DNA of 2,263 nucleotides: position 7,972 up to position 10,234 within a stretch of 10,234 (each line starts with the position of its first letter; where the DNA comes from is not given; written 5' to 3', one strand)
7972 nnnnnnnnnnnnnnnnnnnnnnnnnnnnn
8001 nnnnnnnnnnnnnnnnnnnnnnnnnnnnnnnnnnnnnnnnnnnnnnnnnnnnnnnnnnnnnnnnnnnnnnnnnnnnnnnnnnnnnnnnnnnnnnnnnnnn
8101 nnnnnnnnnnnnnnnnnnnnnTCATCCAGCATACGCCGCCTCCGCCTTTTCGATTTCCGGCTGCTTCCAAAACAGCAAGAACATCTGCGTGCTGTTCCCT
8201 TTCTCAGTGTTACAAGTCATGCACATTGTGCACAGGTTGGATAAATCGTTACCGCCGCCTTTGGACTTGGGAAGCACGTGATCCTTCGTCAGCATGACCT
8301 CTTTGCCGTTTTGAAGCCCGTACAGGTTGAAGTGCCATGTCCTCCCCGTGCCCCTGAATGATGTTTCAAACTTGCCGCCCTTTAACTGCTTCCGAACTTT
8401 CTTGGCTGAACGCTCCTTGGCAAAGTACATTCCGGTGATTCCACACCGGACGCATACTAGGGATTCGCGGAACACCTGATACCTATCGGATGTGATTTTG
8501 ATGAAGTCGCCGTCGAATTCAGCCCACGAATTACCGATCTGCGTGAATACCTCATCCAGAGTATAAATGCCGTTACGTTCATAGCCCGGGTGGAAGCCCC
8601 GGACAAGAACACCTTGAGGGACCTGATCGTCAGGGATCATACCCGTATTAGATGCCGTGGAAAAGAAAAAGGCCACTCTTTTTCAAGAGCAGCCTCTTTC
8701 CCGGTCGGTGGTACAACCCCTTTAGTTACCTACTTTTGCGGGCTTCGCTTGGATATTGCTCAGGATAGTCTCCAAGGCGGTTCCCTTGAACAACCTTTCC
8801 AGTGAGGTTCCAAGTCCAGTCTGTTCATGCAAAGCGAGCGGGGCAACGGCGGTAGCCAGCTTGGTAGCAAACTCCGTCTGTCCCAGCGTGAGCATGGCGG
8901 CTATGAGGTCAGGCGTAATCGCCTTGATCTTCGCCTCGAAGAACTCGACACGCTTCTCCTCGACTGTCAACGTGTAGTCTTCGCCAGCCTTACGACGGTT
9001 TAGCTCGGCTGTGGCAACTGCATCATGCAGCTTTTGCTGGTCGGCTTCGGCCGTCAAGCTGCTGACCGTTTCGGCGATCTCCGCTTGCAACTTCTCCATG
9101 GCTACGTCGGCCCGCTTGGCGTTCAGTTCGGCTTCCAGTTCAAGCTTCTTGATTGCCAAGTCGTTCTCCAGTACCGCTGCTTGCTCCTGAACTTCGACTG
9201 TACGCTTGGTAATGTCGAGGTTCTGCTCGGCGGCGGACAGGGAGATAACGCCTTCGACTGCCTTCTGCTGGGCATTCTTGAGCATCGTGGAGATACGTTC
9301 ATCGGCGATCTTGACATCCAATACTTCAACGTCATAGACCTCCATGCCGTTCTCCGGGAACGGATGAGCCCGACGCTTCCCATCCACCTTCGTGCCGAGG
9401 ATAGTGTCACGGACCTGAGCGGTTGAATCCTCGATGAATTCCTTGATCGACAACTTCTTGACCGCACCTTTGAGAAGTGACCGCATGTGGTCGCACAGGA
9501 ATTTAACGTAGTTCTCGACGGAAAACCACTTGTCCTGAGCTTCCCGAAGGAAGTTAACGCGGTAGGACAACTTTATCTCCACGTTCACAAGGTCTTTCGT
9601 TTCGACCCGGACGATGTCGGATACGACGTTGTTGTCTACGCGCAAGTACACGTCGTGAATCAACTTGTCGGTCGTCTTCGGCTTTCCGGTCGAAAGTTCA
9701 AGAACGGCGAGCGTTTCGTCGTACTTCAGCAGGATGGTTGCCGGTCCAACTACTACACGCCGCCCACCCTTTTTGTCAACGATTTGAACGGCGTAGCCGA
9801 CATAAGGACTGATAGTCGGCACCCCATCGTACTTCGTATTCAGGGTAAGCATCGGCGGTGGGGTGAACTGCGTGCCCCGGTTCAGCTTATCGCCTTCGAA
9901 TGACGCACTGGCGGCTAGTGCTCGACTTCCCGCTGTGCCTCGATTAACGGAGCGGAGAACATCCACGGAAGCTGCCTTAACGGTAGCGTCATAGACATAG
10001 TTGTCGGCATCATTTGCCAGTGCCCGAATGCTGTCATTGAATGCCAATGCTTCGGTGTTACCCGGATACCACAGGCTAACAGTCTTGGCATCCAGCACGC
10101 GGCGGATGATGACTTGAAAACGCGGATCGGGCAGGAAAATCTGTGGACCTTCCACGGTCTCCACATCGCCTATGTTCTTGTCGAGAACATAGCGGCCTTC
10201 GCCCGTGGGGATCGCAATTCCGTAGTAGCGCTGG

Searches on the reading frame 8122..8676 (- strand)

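Call 27: search_protein_families(library=phrogs, proteins=[window:8122-8676:-], max_evalue=0.001)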
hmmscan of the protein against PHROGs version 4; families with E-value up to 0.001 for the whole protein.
window:8122-8676:- (184 aa): 23 families
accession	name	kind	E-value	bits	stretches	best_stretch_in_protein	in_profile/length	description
phrog_25184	-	DNA, RNA and nucleotide metabolism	1.4e-13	51.7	1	53-164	68-162/209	HNH endonuclease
phrog_6050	-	DNA, RNA and nucleotide metabolism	2.4e-12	47.4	1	56-164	294-362/402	HNH endonuclease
phrog_8660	-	DNA, RNA and nucleotide metabolism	2.4e-10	41.8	1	63-166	114-183/196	HNH endonuclease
phrog_16726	-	DNA, RNA and nucleotide metabolism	2.3e-09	38.4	1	126-164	107-145/308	HNH endonuclease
phrog_2214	-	DNA, RNA and nucleotide metabolism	4.5e-09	36.9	1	111-166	200-243/429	HNH endonuclease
phrog_1035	-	DNA, RNA and nucleotide metabolism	5.3e-09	37.3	1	120-165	174-216/271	endonuclease VII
phrog_9545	-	DNA, RNA and nucleotide metabolism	8.8e-09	36.3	1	125-165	130-170/206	HNH endonuclease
phrog_1271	-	DNA, RNA and nucleotide metabolism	2.4e-08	34.8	1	70-171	264-327/361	HNH endonuclease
phrog_7785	-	DNA, RNA and nucleotide metabolism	7.3e-08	33.5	1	129-165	81-117/147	HNH endonuclease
phrog_25983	-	DNA, RNA and nucleotide metabolism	8.2e-08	33.5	1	122-162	29-69/171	HNH endonuclease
phrog_23285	-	DNA, RNA and nucleotide metabolism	9e-08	33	1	111-169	74-131/203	HNH endonuclease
phrog_14314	-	DNA, RNA and nucleotide metabolism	1.7e-07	32.8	1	124-162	26-64/252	HNH endonuclease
phrog_2118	-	DNA, RNA and nucleotide metabolism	3.8e-07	30.9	1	128-163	190-225/301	HNH endonuclease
phrog_16986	-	unknown function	6.1e-07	30.3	1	122-161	28-67/248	-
phrog_589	-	DNA, RNA and nucleotide metabolism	8.3e-07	29.9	1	129-175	107-154/179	HNH endonuclease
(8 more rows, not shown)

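Call 28: search_protein_families(library=pfam, proteins=[window:8122-8676:-], max_evalue=0.01)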
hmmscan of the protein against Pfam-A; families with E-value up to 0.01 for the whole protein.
window:8122-8676:- (184 aa): 3 families
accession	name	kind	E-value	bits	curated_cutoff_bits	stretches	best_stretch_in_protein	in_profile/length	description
PF14279.12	HNH_5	-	2.2e-11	44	27.5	1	125-166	9-50/56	HNH endonuclease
PF01844.29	HNH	-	1.9e-09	38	21.4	1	127-161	12-46/47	HNH endonuclease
PF13395.12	HNH_4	-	0.00071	19.9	22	1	131-163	20-52/54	HNH endonuclease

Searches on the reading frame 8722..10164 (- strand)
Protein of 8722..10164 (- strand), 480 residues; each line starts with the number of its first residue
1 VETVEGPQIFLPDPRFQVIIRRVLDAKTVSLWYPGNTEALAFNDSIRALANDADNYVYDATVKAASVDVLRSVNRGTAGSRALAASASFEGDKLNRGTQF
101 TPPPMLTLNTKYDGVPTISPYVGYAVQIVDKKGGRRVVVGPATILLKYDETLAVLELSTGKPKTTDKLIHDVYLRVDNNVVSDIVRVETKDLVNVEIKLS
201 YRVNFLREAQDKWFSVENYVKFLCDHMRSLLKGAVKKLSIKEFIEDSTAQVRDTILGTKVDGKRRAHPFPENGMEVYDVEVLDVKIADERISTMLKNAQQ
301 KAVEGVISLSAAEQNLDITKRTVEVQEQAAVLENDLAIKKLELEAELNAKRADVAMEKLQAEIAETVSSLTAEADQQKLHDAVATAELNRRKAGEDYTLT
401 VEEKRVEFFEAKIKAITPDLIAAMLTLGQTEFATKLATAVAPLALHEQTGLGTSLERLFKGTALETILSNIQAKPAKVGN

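Call 27: search_protein_families(library=phrogs, proteins=[window:8722-10164:-], max_evalue=0.001)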
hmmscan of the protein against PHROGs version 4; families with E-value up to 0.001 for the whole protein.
window:8722-10164:- (480 aa): 0 families

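Call 28: search_protein_families(library=pfam, proteins=[window:8722-10164:-], max_evalue=0.01)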
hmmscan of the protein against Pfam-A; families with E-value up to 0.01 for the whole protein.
window:8722-10164:- (480 aa): 2 families
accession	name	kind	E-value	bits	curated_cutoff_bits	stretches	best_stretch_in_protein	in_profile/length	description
PF11978.13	MVP_shoulder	-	3.8e-26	91.9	25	1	178-288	2-118/118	Shoulder domain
PF17795.6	Vault_3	-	2.3e-09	37.7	28.8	1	125-172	11-58/62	Major Vault Protein Repeat domain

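Call 40: search_dna_similar(query=window:8722-10164:-, collection=phages, mode=protein, max_evalue=0.00001, max_rows=15)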
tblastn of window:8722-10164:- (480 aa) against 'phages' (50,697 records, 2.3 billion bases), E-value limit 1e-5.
Records with a match: 3; places in all: 3; records where one place covers at least 80% of the query: 3.
Best place of each record, by identity: <60% 3.
By first word of the organism name: uncultured 3.
By host as written in the record: - 3.
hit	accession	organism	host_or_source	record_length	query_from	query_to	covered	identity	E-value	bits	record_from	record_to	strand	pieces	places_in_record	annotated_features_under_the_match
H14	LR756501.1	uncultured phage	metagenomic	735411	1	474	99%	37.8%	3e-81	280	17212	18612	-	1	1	record has no annotation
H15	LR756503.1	uncultured phage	metagenomic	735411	1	474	99%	37.8%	3e-81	280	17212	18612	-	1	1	record has no annotation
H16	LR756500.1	uncultured phage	metagenomic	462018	1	475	99%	37.6%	3e-82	283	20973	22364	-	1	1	record has no annotation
